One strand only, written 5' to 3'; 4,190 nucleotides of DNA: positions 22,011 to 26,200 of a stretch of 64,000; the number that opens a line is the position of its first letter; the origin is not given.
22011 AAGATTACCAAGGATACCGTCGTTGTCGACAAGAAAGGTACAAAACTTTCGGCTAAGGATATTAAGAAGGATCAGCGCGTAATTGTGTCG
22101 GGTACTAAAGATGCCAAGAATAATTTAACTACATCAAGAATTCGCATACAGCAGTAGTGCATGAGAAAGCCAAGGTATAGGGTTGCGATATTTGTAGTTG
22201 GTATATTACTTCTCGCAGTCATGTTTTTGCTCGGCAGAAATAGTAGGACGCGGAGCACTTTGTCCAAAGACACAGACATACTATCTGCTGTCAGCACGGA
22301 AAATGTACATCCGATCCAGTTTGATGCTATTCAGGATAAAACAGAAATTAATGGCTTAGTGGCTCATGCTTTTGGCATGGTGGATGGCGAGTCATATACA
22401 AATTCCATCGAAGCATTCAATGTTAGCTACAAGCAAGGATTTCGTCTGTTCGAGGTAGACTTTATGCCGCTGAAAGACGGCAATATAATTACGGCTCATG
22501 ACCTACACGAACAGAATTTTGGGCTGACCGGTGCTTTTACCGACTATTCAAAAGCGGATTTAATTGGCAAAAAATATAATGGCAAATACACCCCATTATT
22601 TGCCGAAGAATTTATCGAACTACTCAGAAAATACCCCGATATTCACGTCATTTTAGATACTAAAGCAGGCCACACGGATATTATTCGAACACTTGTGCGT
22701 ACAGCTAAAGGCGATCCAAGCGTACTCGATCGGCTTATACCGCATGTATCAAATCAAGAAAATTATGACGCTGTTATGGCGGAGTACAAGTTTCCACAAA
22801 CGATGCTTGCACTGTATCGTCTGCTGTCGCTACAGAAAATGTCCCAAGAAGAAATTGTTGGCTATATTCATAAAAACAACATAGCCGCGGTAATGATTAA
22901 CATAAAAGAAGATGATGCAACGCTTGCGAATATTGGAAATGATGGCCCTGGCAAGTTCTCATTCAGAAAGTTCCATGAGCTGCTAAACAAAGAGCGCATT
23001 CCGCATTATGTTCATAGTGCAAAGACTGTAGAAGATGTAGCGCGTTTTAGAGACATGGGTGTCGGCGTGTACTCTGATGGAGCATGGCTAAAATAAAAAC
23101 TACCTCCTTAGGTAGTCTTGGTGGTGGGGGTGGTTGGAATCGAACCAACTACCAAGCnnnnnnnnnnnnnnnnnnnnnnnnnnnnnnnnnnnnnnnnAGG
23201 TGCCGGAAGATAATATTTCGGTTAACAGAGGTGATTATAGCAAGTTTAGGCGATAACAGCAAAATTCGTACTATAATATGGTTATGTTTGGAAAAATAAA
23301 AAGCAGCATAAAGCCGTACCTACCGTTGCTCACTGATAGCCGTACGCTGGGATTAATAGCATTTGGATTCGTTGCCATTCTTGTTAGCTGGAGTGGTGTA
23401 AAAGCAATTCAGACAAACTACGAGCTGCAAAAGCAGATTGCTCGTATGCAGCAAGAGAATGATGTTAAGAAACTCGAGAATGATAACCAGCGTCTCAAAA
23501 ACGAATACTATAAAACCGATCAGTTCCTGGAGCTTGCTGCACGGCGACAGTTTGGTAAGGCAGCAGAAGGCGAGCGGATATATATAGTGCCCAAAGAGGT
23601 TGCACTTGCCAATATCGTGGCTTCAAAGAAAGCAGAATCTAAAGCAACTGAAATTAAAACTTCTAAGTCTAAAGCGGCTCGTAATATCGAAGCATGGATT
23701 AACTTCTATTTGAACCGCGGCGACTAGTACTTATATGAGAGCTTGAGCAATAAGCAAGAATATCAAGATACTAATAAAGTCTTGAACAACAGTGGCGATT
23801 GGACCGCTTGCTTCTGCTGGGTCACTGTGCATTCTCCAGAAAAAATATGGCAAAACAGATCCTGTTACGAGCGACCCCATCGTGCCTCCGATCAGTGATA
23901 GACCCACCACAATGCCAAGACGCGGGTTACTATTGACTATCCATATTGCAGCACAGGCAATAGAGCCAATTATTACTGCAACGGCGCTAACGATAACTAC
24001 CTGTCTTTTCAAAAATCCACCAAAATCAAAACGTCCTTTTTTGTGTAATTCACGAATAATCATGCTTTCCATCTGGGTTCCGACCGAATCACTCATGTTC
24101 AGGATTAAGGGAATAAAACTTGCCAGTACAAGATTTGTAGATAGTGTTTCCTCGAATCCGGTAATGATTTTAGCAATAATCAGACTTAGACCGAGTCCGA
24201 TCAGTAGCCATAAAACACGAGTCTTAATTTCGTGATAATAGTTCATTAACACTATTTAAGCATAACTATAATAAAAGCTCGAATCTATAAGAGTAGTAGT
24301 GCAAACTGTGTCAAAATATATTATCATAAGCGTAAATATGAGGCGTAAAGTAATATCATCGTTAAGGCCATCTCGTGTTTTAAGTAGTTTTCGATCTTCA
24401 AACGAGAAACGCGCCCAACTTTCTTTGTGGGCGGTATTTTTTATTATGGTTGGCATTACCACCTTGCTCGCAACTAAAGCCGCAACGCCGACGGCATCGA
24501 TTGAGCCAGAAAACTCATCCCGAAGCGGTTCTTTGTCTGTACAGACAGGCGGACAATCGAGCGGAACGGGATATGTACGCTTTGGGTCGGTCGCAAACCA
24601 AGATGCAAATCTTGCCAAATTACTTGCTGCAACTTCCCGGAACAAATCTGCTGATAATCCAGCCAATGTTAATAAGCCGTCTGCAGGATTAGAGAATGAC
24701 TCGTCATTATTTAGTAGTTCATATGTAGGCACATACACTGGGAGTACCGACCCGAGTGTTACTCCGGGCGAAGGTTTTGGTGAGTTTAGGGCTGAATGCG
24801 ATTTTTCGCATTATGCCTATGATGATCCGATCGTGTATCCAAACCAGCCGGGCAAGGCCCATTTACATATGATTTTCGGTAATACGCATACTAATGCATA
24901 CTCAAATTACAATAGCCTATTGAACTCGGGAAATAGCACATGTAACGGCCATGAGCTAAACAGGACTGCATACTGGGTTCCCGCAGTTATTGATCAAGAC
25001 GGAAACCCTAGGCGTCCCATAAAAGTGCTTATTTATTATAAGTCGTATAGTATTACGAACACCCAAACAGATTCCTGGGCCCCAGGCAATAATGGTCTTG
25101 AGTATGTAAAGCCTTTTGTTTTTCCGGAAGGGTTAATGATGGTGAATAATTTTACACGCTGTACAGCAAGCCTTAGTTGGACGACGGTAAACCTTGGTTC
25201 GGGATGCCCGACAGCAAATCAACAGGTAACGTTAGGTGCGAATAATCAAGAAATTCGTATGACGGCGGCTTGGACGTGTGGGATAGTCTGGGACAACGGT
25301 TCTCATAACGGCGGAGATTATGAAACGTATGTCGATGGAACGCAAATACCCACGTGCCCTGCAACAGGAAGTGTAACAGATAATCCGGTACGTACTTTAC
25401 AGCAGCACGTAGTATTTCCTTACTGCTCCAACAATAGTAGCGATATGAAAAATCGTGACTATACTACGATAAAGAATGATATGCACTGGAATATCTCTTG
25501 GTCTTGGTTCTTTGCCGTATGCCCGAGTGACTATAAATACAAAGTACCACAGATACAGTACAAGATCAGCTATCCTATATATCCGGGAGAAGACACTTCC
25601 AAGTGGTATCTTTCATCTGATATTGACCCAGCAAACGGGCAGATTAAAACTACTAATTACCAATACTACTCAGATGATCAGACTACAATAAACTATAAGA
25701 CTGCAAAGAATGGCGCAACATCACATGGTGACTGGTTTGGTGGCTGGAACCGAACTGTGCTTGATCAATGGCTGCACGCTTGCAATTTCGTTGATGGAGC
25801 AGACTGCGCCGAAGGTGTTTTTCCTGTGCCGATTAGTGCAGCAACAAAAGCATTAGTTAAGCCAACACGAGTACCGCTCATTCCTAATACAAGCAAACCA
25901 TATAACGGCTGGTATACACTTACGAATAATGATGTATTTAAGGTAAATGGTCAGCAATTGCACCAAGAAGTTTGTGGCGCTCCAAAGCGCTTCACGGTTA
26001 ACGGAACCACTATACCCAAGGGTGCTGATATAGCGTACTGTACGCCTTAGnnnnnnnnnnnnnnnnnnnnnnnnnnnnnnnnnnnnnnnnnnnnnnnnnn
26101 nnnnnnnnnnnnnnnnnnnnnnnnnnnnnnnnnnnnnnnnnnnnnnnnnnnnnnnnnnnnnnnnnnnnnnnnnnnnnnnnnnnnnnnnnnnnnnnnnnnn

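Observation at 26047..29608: Orphan PafA/Dop (Pup-ligase family) enzyme in a block of unknown genes, with no Pup, proteasome or Mpa nearby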

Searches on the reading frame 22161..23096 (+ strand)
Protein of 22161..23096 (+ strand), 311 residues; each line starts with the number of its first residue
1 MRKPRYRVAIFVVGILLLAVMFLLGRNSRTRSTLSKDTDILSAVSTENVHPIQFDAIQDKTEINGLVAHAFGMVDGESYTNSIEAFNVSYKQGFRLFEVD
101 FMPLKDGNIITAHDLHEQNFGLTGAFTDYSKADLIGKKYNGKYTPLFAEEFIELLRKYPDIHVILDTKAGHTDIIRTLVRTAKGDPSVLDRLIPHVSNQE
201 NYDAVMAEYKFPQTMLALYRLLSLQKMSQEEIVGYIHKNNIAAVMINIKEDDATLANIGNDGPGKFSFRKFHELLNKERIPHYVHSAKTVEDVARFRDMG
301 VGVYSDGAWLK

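Call 28: search_protein_families(library=pfam, proteins=[window:22161-23096:+], max_evalue=0.001)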
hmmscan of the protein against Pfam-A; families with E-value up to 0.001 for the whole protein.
window:22161-23096:+ (311 aa): 1 family
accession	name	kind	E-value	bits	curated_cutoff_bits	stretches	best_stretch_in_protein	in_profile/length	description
PF03009.23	GDPD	-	0.00062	20.4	23.6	1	79-114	8-44/244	Glycerophosphoryl diester phosphodiesterase family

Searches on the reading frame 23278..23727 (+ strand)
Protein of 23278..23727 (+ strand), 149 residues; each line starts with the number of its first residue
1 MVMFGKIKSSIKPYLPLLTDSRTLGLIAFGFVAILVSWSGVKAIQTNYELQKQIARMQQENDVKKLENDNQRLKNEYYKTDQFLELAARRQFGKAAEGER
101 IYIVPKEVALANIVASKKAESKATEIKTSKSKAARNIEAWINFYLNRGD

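Call 28: search_protein_families(library=pfam, proteins=[window:23278-23727:+], max_evalue=0.001)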
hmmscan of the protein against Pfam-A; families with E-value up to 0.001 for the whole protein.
window:23278-23727:+ (149 aa): 1 family
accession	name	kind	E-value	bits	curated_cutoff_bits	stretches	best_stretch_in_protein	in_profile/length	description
PF04977.20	DivIC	-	1.7e-10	41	28.9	1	32-106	4-79/80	Septum formation initiator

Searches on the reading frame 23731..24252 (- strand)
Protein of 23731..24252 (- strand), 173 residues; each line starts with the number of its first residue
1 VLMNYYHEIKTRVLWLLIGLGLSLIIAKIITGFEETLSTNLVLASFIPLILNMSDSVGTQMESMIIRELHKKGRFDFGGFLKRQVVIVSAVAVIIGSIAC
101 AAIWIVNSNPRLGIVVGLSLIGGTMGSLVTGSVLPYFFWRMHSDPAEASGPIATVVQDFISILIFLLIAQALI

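Call 28: search_protein_families(library=pfam, proteins=[window:23731-24252:-], max_evalue=0.001)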
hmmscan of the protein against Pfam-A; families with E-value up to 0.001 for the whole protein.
window:23731-24252:- (173 aa): 1 family
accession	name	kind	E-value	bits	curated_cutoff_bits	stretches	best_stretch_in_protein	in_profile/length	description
PF01769.21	MgtE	-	4.9e-23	82.2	27.6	1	47-168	1-125/125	Divalent cation transporter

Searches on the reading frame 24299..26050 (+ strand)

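Call 3: search_protein_families(library=pfam, proteins=[window:24299-26050:+], max_evalue=1)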
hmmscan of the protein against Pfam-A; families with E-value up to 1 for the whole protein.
window:24299-26050:+ (583 aa): 2 families
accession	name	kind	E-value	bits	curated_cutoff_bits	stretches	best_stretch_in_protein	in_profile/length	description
PF09362.15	DUF1996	-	8e-18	65.8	27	1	176-483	1-237/237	Domain of unknown function (DUF1996)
PF01921.24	tRNA-synt_1f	-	0.05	13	27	0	432-483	166-217/360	tRNA synthetases class I (K)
